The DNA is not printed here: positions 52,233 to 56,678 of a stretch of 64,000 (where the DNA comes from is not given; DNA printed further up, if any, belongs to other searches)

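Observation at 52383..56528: FAAL-ACAD-ACP tridomain: lipoinitiation with built-in acyl-ACP dehydrogenase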

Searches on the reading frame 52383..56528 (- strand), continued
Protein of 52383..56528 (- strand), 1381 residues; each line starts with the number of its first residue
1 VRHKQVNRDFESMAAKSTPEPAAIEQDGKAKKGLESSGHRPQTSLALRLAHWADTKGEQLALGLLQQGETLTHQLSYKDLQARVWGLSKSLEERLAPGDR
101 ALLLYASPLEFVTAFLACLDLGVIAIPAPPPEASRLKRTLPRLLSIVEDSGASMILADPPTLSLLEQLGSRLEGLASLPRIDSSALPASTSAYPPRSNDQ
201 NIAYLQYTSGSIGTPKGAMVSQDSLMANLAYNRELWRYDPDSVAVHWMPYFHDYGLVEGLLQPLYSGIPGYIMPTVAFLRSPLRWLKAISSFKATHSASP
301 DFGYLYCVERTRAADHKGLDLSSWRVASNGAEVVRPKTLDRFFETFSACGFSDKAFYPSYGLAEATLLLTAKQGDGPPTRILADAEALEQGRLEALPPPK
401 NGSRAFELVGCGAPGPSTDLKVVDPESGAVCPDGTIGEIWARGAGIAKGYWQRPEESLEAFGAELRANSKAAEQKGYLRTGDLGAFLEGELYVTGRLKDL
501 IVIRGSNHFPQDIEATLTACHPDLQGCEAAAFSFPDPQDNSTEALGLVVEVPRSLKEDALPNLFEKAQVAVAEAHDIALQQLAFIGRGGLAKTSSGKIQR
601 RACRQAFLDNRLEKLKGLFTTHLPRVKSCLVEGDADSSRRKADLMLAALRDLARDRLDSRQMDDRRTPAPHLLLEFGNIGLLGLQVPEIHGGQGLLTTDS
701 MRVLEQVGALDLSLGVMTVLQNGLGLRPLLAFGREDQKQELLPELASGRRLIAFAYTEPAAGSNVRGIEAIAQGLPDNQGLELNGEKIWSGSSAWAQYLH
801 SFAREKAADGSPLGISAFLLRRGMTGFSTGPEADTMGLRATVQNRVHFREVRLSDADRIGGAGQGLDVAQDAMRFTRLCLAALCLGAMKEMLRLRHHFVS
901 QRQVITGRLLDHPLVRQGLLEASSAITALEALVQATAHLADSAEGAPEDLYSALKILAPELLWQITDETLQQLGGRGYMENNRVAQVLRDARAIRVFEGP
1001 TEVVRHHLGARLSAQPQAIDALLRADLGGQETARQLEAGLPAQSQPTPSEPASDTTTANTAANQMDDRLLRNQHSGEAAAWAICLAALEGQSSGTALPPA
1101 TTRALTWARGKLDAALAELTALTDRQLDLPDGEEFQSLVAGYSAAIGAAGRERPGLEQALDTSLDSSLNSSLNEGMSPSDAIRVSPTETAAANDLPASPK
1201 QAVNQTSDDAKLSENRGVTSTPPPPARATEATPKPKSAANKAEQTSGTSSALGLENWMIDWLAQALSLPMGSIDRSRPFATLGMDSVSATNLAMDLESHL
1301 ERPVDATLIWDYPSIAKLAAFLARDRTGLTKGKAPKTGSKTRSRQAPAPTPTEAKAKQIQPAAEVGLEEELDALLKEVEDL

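Call 12: find_homologous_proteins(query=window:52383-56528:-, max_evalue=1e-10)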
Query window:52383-56528:- (1381 aa): 6043 proteins with E <= 1e-10 among 8000 candidates; the best 120 are listed.
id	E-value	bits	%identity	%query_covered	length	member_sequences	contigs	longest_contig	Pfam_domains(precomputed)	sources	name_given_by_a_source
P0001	0.0e+0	1275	55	75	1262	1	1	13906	PF02770.25,PF00550.32,PF00441.30,PF00501.35,PF02771.22,PF23024.2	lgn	-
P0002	0.0e+0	1152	46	97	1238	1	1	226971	PF02770.25,PF00550.32,PF00441.30,PF08028.17,PF00501.35,PF02771.22,PF23024.2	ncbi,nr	ncbi:AMP-binding protein [Roseovarius aestuarii]|nr:AMP-binding protein [Roseovarius aestuarii]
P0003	0.0e+0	1075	48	78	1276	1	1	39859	PF02770.25,PF00550.32,PF00441.30,PF08028.17,PF00501.35,PF02771.22,PF23024.2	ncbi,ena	-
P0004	0.0e+0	1066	44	98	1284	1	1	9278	PF02770.25,PF00550.32,PF00441.30,PF08028.17,PF00501.35,PF02771.22,PF23024.2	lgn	-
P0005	0.0e+0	1040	43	92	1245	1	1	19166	PF02770.25,PF00550.32,PF00441.30,PF08028.17,PF00501.35,PF02771.22,PF24919.1,PF23024.2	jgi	jgi:acyl-CoA synthetase (AMP-forming)/AMP-acid ligase II/alkylation response protein AidB-like acyl-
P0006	2.6e-273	928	39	95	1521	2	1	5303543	PF02770.25,PF00550.32,PF00441.30,PF00501.35,PF02771.22,PF00975.27,PF23024.2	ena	-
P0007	4.1e-273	928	41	40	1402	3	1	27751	PF02770.25,PF00550.32,PF00441.30,PF08028.17,PF00501.35,PF02771.22,PF23024.2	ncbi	-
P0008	2.1e-271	922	39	96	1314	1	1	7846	PF02770.25,PF00550.32,PF00441.30,PF00501.35,PF02771.22,PF23024.2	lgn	-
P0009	3.7e-267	908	41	81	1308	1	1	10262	PF02770.25,PF00550.32,PF00441.30,PF00501.35,PF02771.22,PF23024.2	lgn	-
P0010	2.3e-262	892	38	92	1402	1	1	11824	PF02770.25,PF00550.32,PF00441.30,PF00501.35,PF02771.22,PF23024.2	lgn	-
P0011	5.4e-262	891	40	91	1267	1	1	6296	PF02770.25,PF00550.32,PF00441.30,PF08028.17,PF00501.35,PF02771.22,PF23024.2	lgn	-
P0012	8.4e-262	890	39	92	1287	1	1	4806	PF02770.25,PF00550.32,PF00441.30,PF08028.17,PF00501.35,PF02771.22,PF23024.2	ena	-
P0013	8.8e-262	890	38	93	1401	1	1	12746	PF02770.25,PF00550.32,PF00441.30,PF00501.35,PF02771.22,PF23024.2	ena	-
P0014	1.7e-261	889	39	92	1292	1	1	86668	PF02770.25,PF00550.32,PF00441.30,PF08028.17,PF00501.35,PF02771.22,PF23024.2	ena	-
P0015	4.2e-261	888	38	93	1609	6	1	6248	PF02770.25,PF00550.32,PF00441.30,PF00501.35,PF02771.22,PF00975.27,PF24919.1,PF23024.2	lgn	-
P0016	6.6e-261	887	39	92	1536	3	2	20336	PF02770.25,PF00550.32,PF00441.30,PF00501.35,PF02771.22,PF00561.27,PF00975.27,PF23024.2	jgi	-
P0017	8.4e-261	887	38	97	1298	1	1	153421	PF02770.25,PF00550.32,PF00441.30,PF00501.35,PF02771.22,PF23024.2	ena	-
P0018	1.3e-260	886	41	91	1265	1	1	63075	PF02770.25,PF00550.32,PF00441.30,PF08028.17,PF00501.35,PF02771.22,PF23024.2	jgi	jgi:acyl-CoA synthetase (AMP-forming)/AMP-acid ligase II/alkylation response protein AidB-like acyl-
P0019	9.3e-259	880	38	93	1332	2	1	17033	PF02770.25,PF00550.32,PF00441.30,PF00501.35,PF02771.22,PF23024.2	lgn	-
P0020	1.3e-257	876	38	93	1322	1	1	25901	PF02770.25,PF00550.32,PF00441.30,PF00501.35,PF02771.22,PF23024.2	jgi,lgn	jgi:acyl-CoA synthetase (AMP-forming)/AMP-acid ligase II/alkylation response protein AidB-like acyl-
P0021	7.9e-256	870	38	92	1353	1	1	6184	PF02770.25,PF00550.32,PF00441.30,PF08028.17,PF00501.35,PF02771.22,PF24919.1,PF23024.2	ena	-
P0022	1.1e-255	870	39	82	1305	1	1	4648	PF02770.25,PF00550.32,PF00441.30,PF00501.35,PF02771.22,PF23024.2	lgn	-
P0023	2.0e-254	866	38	92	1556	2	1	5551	PF02770.25,PF00550.32,PF00441.30,PF08028.17,PF00501.35,PF02771.22,PF00975.27,PF23024.2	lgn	-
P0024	4.0e-253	861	38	93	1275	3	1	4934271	PF02770.25,PF00550.32,PF00441.30,PF08028.17,PF00501.35,PF02771.22,PF23024.2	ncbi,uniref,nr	ncbi:AMP-dependent synthetase and ligase, probable acyl-CoA synthase [Crocosphaera subtropica ATCC 5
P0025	4.1e-253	861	38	92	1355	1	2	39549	PF02770.25,PF00550.32,PF00441.30,PF00501.35,PF02771.22,PF23024.2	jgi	jgi:acyl-CoA synthetase (AMP-forming)/AMP-acid ligase II/alkylation response protein AidB-like acyl-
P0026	5.5e-253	861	39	97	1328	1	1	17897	PF02770.25,PF00550.32,PF00441.30,PF00501.35,PF02771.22,PF23024.2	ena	-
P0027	5.7e-252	858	37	96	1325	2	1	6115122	PF02770.25,PF00550.32,PF00441.30,PF00501.35,PF02771.22,PF24919.1,PF23024.2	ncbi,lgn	ncbi:MAG: AMP-binding protein [Nodularia sp. CChRGM 3473]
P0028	8.3e-252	857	36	97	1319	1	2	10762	PF02770.25,PF00550.32,PF00441.30,PF00501.35,PF02771.22,PF23024.2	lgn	-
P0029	9.6e-251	854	37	92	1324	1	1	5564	PF02770.25,PF00550.32,PF00441.30,PF08028.17,PF00501.35,PF02771.22,PF23024.2,PF23297.2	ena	-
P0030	1.5e-249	850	37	92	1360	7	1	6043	PF02770.25,PF00550.32,PF00441.30,PF08028.17,PF00501.35,PF02771.22,PF24919.1,PF23024.2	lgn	-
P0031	7.1e-249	847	37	93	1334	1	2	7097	PF02770.25,PF00550.32,PF00441.30,PF08028.17,PF00501.35,PF02771.22,PF24919.1,PF23024.2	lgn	-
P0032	2.7e-248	845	37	92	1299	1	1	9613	PF02770.25,PF00550.32,PF00441.30,PF00501.35,PF02771.22,PF23024.2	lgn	-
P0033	3.6e-248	845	38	96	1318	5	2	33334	PF02770.25,PF00550.32,PF00441.30,PF00501.35,PF02771.22,PF23024.2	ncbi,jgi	-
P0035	1.2e-247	843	36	94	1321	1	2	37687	PF02770.25,PF00550.32,PF00441.30,PF08028.17,PF00501.35,PF02771.22,PF24919.1,PF23024.2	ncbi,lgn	ncbi:MAG: AMP-binding protein [Cyanobacteria bacterium P01_D01_bin.50]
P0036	2.6e-247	842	37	94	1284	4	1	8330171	PF02770.25,PF00550.32,PF00441.30,PF00501.35,PF02771.22,PF23024.2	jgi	jgi:acyl-CoA synthetase (AMP-forming)/AMP-acid ligase II/alkylation response protein AidB-like acyl-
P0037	9.1e-247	840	37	92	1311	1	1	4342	PF02770.25,PF00550.32,PF00441.30,PF08028.17,PF00501.35,PF02771.22,PF23024.2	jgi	jgi:acyl-CoA synthetase (AMP-forming)/AMP-acid ligase II/alkylation response protein AidB-like acyl-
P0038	9.6e-247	840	38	92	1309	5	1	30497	PF02770.25,PF00550.32,PF00441.30,PF00501.35,PF02771.22,PF23024.2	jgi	-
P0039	2.3e-246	839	38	93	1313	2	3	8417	PF02770.25,PF00550.32,PF00441.30,PF00501.35,PF02771.22,PF23024.2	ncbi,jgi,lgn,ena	-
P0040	2.9e-246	839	37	93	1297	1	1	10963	PF02770.25,PF00550.32,PF00441.30,PF08028.17,PF00501.35,PF02771.22,PF24919.1,PF23024.2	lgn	-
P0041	3.8e-246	838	38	92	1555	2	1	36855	PF02770.25,PF00550.32,PF00441.30,PF00501.35,PF02771.22,PF00975.27,PF23024.2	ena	-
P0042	1.0e-245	837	37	96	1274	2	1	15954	PF02770.25,PF00550.32,PF00441.30,PF00501.35,PF02771.22,PF23024.2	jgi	jgi:acyl-CoA synthetase (AMP-forming)/AMP-acid ligase II/alkylation response protein AidB-like acyl-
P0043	1.8e-245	836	38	93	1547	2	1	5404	PF02770.25,PF00550.32,PF00441.30,PF00501.35,PF02771.22,PF00975.27,PF23024.2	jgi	-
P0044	2.6e-245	836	37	94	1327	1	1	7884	PF02770.25,PF00550.32,PF00441.30,PF08028.17,PF00501.35,PF02771.22,PF23024.2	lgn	-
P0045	7.1e-245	834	38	80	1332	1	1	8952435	PF02770.25,PF00550.32,PF00441.30,PF08028.17,PF00501.35,PF02771.22,PF23024.2,PF23297.2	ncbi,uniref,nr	ncbi:AMP-dependent synthetase and ligase, acyl-CoA synthase [Calothrix parasitica NIES-267]|uniref:A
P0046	7.3e-245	834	37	92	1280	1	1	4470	PF02770.25,PF00550.32,PF00441.30,PF08028.17,PF00501.35,PF02771.22,PF23024.2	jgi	jgi:acyl-CoA synthetase (AMP-forming)/AMP-acid ligase II/alkylation response protein AidB-like acyl-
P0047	8.7e-245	834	37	94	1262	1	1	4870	PF02770.25,PF00550.32,PF00441.30,PF08028.17,PF00501.35,PF02771.22,PF24919.1,PF23024.2,PF23297.2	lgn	-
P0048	1.3e-244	833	37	96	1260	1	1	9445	PF02770.25,PF00550.32,PF00441.30,PF00501.35,PF02771.22,PF24919.1,PF23024.2,PF23297.2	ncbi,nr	ncbi:MAG: AMP-binding protein [Lyngbya sp.]|nr:AMP-binding protein [Lyngbya sp.]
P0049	1.4e-244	833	37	93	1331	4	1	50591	PF02770.25,PF00550.32,PF00441.30,PF00501.35,PF02771.22,PF23024.2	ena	-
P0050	2.2e-244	833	37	95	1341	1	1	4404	PF02770.25,PF00550.32,PF00441.30,PF00501.35,PF02771.22,PF23024.2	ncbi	-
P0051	3.3e-244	832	36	97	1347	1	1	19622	PF02770.25,PF00550.32,PF00441.30,PF00501.35,PF02771.22,PF23024.2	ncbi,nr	ncbi:AMP-binding protein [Limnofasciculus baicalensis]|nr:AMP-binding protein [Limnofasciculus baica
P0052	1.1e-243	830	38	95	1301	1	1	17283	PF02770.25,PF00550.32,PF00441.30,PF00501.35,PF02771.22,PF23024.2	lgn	-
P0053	1.3e-243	830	35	96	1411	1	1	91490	PF02770.25,PF00550.32,PF00441.30,PF08028.17,PF00501.35,PF02771.22,PF23024.2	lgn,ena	-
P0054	1.6e-243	830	37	81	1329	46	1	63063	PF02770.25,PF00550.32,PF00441.30,PF00501.35,PF02771.22,PF23024.2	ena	-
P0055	2.2e-243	829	37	93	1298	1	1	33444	PF02770.25,PF00550.32,PF00441.30,PF08028.17,PF00501.35,PF02771.22,PF24919.1,PF23024.2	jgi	jgi:acyl-CoA synthetase (AMP-forming)/AMP-acid ligase II/alkylation response protein AidB-like acyl-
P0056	3.6e-243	829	36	96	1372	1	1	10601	PF02770.25,PF00550.32,PF00441.30,PF08028.17,PF00501.35,PF02771.22,PF24919.1,PF23024.2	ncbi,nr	ncbi:MAG: AMP-binding protein [Xenococcaceae cyanobacterium MO_234.B1]|nr:AMP-binding protein [Xenoc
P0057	3.7e-243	828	36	95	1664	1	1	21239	PF02719.22,PF02770.25,PF00550.32,PF00441.30,PF01073.26,PF08028.17,PF00501.35,PF02771.22,PF07993.19,PF23024.2,PF01370.28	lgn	-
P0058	4.2e-243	828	37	94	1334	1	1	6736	PF02770.25,PF00550.32,PF00441.30,PF08028.17,PF00501.35,PF02771.22,PF23024.2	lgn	-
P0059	7.2e-243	828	37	93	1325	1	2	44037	PF02770.25,PF00550.32,PF00441.30,PF08028.17,PF00501.35,PF02771.22,PF24919.1,PF23024.2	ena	-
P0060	1.3e-242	827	37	97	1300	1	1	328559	PF02770.25,PF00550.32,PF00441.30,PF00501.35,PF02771.22,PF24919.1,PF23024.2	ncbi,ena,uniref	ncbi:AMP-binding protein [Moorena producens]|uniref:AMP-binding protein n=1 Tax=Moorena producens Ta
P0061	2.3e-242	826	36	98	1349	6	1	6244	PF02770.25,PF00550.32,PF00441.30,PF00501.35,PF02771.22,PF23024.2,PF23297.2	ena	-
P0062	6.0e-242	824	36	93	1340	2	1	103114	PF02770.25,PF00550.32,PF00441.30,PF08028.17,PF00501.35,PF02771.22,PF24919.1,PF23024.2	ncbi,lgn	-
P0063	6.3e-242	824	35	97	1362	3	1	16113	PF02770.25,PF00550.32,PF00441.30,PF00501.35,PF02771.22,PF23024.2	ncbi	-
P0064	6.4e-242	824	36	93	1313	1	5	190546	PF02770.25,PF00550.32,PF00441.30,PF08028.17,PF00501.35,PF02771.22,PF24919.1,PF23024.2,PF23297.2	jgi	jgi:acyl-CoA synthetase (AMP-forming)/AMP-acid ligase II/alkylation response protein AidB-like acyl-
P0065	8.7e-242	824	37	92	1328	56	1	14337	PF02770.25,PF00550.32,PF00441.30,PF00501.35,PF02771.22,PF23024.2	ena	-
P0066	1.2e-241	823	37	92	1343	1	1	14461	PF02770.25,PF00550.32,PF00441.30,PF00501.35,PF02771.22,PF23024.2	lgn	-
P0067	1.4e-241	823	36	93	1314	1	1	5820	PF02770.25,PF00550.32,PF00441.30,PF00501.35,PF02771.22,PF23024.2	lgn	-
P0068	2.2e-241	823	36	92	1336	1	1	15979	PF02770.25,PF00550.32,PF00441.30,PF08028.17,PF00501.35,PF02771.22,PF24919.1,PF23024.2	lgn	-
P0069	5.3e-241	821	37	93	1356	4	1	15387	PF02770.25,PF00550.32,PF00441.30,PF08028.17,PF00501.35,PF02771.22,PF23024.2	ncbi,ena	-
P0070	1.1e-240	820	37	91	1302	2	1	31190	PF02770.25,PF00550.32,PF00441.30,PF08028.17,PF00501.35,PF02771.22,PF24919.1,PF23024.2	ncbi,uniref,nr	ncbi:AMP-binding protein [Plectonema cf. radiosum LEGE 06105]|uniref:AMP-binding protein n=2 Tax=Ple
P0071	1.2e-240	820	37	93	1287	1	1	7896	PF02770.25,PF00550.32,PF00441.30,PF00501.35,PF02771.22,PF23024.2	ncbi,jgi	jgi:acyl-CoA synthetase (AMP-forming)/AMP-acid ligase II/alkylation response protein AidB-like acyl-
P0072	1.4e-240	820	38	93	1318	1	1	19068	PF02770.25,PF00550.32,PF00441.30,PF00501.35,PF02771.22,PF23024.2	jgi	jgi:acyl-CoA synthetase (AMP-forming)/AMP-acid ligase II/alkylation response protein AidB-like acyl-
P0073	1.6e-240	820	36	93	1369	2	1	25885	PF02770.25,PF00550.32,PF00441.30,PF00501.35,PF02771.22,PF24919.1,PF23024.2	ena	-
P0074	1.7e-240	820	37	92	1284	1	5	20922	PF02770.25,PF00550.32,PF00441.30,PF00501.35,PF02771.22,PF23024.2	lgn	-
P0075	1.8e-240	820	37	92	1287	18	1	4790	PF02770.25,PF00550.32,PF00441.30,PF00501.35,PF02771.22,PF23024.2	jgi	jgi:acyl-CoA synthetase (AMP-forming)/AMP-acid ligase II/alkylation response protein AidB-like acyl-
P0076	4.0e-240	818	37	92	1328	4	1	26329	PF02770.25,PF00550.32,PF00441.30,PF00501.35,PF02771.22,PF23024.2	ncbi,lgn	ncbi:MAG: AMP-binding protein [Cyanobacteria bacterium J06642_2]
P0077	9.6e-240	817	37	91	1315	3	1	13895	PF02770.25,PF00550.32,PF00441.30,PF00501.35,PF02771.22,PF23024.2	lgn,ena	-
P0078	3.7e-238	812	39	92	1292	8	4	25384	PF02770.25,PF00550.32,PF00441.30,PF08028.17,PF00501.35,PF02771.22,PF23024.2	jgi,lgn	-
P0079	6.1e-238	811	36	96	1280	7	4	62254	PF02770.25,PF00550.32,PF00441.30,PF00501.35,PF02771.22,PF24919.1,PF23024.2,PF23297.2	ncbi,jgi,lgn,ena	-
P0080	7.3e-238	811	37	95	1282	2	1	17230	PF02770.25,PF00550.32,PF00441.30,PF00501.35,PF02771.22,PF23024.2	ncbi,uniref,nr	ncbi:AMP-binding protein [Moorena sp. SIO3H5]|uniref:AMP-binding protein n=1 Tax=Moorena sp. SIO3H5 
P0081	1.3e-237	810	36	92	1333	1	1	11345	PF02770.25,PF00550.32,PF00441.30,PF08028.17,PF00501.35,PF02771.22,PF24919.1,PF23024.2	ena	-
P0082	2.9e-237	809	37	91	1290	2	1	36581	PF02770.25,PF00550.32,PF00441.30,PF08028.17,PF00501.35,PF02771.22,PF23024.2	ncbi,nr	ncbi:MAG: AMP-binding protein [Synechococcales cyanobacterium M58_A2018_015]|nr:AMP-binding protein 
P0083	3.0e-237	809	37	94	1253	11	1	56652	PF02770.25,PF00550.32,PF00441.30,PF00501.35,PF02771.22,PF24919.1,PF23024.2,PF23297.2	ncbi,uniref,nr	ncbi:AMP-binding protein [Limnoraphis robusta]|uniref:Carrier domain-containing protein n=1 Tax=Limn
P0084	6.3e-237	808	37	93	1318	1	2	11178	PF02770.25,PF00550.32,PF00441.30,PF00501.35,PF02771.22,PF24919.1,PF23024.2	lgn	-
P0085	1.2e-236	807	36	94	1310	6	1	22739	PF02770.25,PF00550.32,PF00441.30,PF00501.35,PF02771.22,PF23024.2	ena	-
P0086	3.6e-236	805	37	97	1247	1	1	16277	PF02770.25,PF00550.32,PF00441.30,PF08028.17,PF00501.35,PF02771.22,PF23024.2,PF23297.2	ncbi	-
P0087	3.7e-236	805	37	93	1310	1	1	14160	PF02770.25,PF00550.32,PF00441.30,PF00501.35,PF02771.22,PF23024.2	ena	-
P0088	3.9e-236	805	37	92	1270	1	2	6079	PF02770.25,PF00550.32,PF00441.30,PF08028.17,PF00501.35,PF02771.22,PF24919.1,PF23024.2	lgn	-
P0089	7.2e-236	804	37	92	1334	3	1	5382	PF02770.25,PF00550.32,PF00441.30,PF08028.17,PF00501.35,PF02771.22,PF23024.2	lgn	-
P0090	1.0e-235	804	36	94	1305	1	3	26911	PF02770.25,PF00550.32,PF00441.30,PF08028.17,PF00501.35,PF02771.22,PF23024.2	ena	-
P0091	1.3e-235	803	38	92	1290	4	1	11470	PF02770.25,PF00550.32,PF00441.30,PF08028.17,PF00501.35,PF02771.22,PF23024.2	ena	-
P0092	1.8e-235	803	35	93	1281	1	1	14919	PF02770.25,PF00550.32,PF00441.30,PF00501.35,PF02771.22,PF24919.1,PF23024.2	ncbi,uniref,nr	ncbi:AMP-binding protein [Nostoc sp. NMS4]|uniref:AMP-binding protein n=1 Tax=Nostoc sp. NMS4 TaxID=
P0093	2.8e-235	802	36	95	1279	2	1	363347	PF02770.25,PF00550.32,PF00441.30,PF00501.35,PF02771.22,PF23024.2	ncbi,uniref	ncbi:AMP-binding protein [Moorena producens]|uniref:AMP-binding protein n=1 Tax=Moorena producens Ta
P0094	4.4e-235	802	37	93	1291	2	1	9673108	PF02770.25,PF00550.32,PF00441.30,PF00501.35,PF02771.22,PF24919.1,PF23024.2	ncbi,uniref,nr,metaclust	ncbi:hypothetical protein BJP34_27450 [Moorena producens PAL-8-15-08-1]|uniref:Carrier domain-contai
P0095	6.7e-235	801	35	94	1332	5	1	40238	PF02770.25,PF00550.32,PF00441.30,PF00501.35,PF02771.22,PF23024.2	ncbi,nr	ncbi:MAG: AMP-binding protein [Rhizonema sp. PD37]|nr:AMP-binding protein [Rhizonema sp. PD37]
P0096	1.1e-234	800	36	92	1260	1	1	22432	PF02770.25,PF00550.32,PF00441.30,PF00501.35,PF02771.22,PF23024.2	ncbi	-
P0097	2.3e-234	799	35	93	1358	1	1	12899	PF02770.25,PF00550.32,PF00441.30,PF08028.17,PF00501.35,PF02771.22,PF23024.2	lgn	-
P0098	2.5e-234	799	36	93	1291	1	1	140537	PF02770.25,PF00550.32,PF00441.30,PF00501.35,PF02771.22,PF23024.2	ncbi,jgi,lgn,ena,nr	ncbi:MAG: AMP-binding protein [Desmonostoc geniculatum HA4340-LM1]|jgi:acyl-CoA synthetase (AMP-form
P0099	3.2e-234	799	38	93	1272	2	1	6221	PF02770.25,PF00550.32,PF00441.30,PF00501.35,PF02771.22,PF23024.2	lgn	-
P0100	7.9e-234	798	37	92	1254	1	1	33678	PF02770.25,PF00550.32,PF00441.30,PF00501.35,PF02771.22,PF23024.2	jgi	jgi:acyl-CoA synthetase (AMP-forming)/AMP-acid ligase II/alkylation response protein AidB-like acyl-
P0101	2.2e-233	796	36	92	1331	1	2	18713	PF02770.25,PF00550.32,PF00441.30,PF00501.35,PF02771.22,PF24919.1,PF23024.2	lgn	-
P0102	2.5e-233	796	36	93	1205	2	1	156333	PF02770.25,PF00550.32,PF00441.30,PF08028.17,PF00501.35,PF02771.22,PF23024.2,PF23297.2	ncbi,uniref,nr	ncbi:AMP-dependent synthetase [Aphanothece hegewaldii CCALA 016]|uniref:AMP-dependent synthetase n=1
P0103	2.8e-233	796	36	92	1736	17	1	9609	PF00155.28,PF02770.25,PF00550.32,PF00441.30,PF00501.35,PF02771.22,PF00266.26,PF24919.1,PF23024.2,PF01053.27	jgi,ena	-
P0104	3.0e-233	796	38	91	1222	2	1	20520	PF02770.25,PF00550.32,PF00441.30,PF00501.35,PF02771.22,PF23024.2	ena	-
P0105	7.5e-233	794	36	96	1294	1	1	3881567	PF02770.25,PF00550.32,PF00441.30,PF00501.35,PF02771.22,PF24919.1,PF23024.2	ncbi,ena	-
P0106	7.6e-233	794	37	91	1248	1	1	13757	PF02770.25,PF00550.32,PF00441.30,PF08028.17,PF00501.35,PF02771.22,PF23024.2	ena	-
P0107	1.2e-232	794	36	92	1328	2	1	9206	PF02770.25,PF00550.32,PF00441.30,PF08028.17,PF00501.35,PF02771.22,PF23024.2,PF23297.2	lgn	-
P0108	1.4e-232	793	40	41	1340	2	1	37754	PF02770.25,PF00550.32,PF00441.30,PF08028.17,PF00501.35,PF02771.22,PF23024.2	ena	-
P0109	3.7e-232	792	38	52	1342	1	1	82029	PF02770.25,PF00550.32,PF00441.30,PF00501.35,PF02771.22,PF23024.2,PF23297.2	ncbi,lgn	-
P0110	1.2e-231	790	38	93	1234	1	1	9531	PF02770.25,PF00550.32,PF00441.30,PF08028.17,PF00501.35,PF02771.22,PF23024.2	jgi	jgi:acyl-CoA synthetase (AMP-forming)/AMP-acid ligase II/alkylation response protein AidB-like acyl-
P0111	2.9e-231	789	37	91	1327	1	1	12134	PF02770.25,PF00550.32,PF00441.30,PF08028.17,PF00501.35,PF02771.22,PF24919.1,PF23024.2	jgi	jgi:acyl-CoA synthetase (AMP-forming)/AMP-acid ligase II/alkylation response protein AidB-like acyl-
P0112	4.2e-231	789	38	92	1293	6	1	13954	PF02770.25,PF00550.32,PF00441.30,PF00501.35,PF02771.22,PF23024.2,PF23297.2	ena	-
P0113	4.9e-231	788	37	93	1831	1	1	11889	PF16363.12,PF00550.32,PF08028.17,PF13499.13,PF00501.35,PF02771.22,PF00036.39,PF01370.28,PF13405.13,PF02770.25,PF00441.30,PF07993.19,PF13202.13,PF23024.2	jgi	-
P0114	8.1e-231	788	36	92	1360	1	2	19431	PF02770.25,PF00550.32,PF00441.30,PF00501.35,PF02771.22,PF24919.1,PF23024.2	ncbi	ncbi:MAG: AMP-binding protein [Leptolyngbyaceae cyanobacterium]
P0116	1.1e-230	787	38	92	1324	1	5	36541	PF02770.25,PF00550.32,PF00441.30,PF00501.35,PF02771.22,PF23024.2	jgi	jgi:acyl-CoA synthetase (AMP-forming)/AMP-acid ligase II/alkylation response protein AidB-like acyl-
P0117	2.0e-230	786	36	93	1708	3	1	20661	PF00155.28,PF02770.25,PF00550.32,PF00441.30,PF00501.35,PF02771.22,PF24919.1,PF23024.2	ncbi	-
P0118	8.2e-230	784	35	93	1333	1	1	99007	PF02770.25,PF00550.32,PF00441.30,PF00501.35,PF02771.22,PF24919.1,PF23024.2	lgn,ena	-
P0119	1.3e-229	784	44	68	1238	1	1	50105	PF02770.25,PF00550.32,PF00441.30,PF08028.17,PF00501.35,PF02771.22,PF23024.2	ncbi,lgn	ncbi:MAG TPA: AMP-binding protein [Thermoanaerobaculia bacterium]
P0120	2.6e-229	783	36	93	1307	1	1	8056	PF02770.25,PF00550.32,PF00441.30,PF08028.17,PF00501.35,PF02771.22,PF24919.1,PF23024.2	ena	-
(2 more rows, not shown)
